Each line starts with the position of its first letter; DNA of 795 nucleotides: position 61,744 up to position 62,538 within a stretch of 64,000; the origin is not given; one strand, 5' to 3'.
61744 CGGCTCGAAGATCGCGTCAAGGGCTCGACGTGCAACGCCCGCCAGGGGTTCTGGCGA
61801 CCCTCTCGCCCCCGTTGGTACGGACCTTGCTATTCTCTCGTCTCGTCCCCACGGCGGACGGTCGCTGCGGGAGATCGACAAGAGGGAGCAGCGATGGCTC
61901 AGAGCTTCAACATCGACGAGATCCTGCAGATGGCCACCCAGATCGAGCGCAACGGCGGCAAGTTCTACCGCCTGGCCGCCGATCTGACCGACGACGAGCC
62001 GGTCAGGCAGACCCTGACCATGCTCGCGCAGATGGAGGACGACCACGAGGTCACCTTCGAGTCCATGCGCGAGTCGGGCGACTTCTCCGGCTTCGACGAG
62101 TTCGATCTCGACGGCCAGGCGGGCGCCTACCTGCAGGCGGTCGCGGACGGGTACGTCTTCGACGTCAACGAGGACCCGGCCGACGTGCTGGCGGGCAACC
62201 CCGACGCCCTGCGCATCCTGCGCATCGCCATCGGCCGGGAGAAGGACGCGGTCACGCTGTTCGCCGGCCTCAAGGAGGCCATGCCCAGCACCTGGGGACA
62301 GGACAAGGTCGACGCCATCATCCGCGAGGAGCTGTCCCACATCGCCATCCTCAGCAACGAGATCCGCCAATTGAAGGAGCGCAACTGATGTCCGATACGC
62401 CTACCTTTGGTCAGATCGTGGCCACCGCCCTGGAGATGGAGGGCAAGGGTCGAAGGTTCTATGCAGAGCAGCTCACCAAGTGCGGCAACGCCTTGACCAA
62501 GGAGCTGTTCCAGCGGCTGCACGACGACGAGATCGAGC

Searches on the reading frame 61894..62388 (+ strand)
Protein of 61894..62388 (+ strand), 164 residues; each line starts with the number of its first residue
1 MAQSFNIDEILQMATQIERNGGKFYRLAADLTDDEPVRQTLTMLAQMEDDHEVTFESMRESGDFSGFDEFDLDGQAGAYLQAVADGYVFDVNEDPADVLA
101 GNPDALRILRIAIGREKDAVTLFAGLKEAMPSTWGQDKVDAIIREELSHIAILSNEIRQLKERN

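Call 6: search_protein_families(library=pfam, proteins=[window:61936-62388:+], max_evalue=0.01)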
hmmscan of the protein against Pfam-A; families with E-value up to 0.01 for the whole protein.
window:61936-62388:+ (150 aa): 1 family
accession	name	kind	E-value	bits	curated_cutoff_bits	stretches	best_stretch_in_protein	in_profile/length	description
PF02915.23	Rubrerythrin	-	0.0011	19.8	22.8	0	10-43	102-135/137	Rubrerythrin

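Call 63: search_protein_families(library=ncbifam, proteins=[window:61894-62388:+], max_evalue=0.001)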
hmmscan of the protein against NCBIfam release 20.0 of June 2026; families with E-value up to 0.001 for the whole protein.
window:61894-62388:+ (164 aa): 2 families
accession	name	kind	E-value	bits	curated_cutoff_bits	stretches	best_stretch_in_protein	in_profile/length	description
NF045676.1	FeExpMbfA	equivalog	5.5e-07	29.3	450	1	3-60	92-149/318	iron exporter MbfA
NF009413.0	PRK12775.1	equivalog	0.0002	19.3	1895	1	9-162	863-1000/1006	putative trifunctional 2-polyprenylphenol hydroxylase/glutamate synthase subunit beta/ferritin domain-containing protein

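Call 67: search_solved_structures(query=window:61894-62385:+, max_evalue=1)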
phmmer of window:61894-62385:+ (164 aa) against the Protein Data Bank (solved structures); distinct sequences matched with E-value up to 1: 2.
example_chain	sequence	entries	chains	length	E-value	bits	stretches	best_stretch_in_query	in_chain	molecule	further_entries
1vjx_A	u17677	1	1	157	7.5e-09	38.9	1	6-153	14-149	putative ferritin-like diiron-carboxylate protein TM1526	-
2fzf_A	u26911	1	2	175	8.8e-05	25.7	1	4-66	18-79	hypothetical protein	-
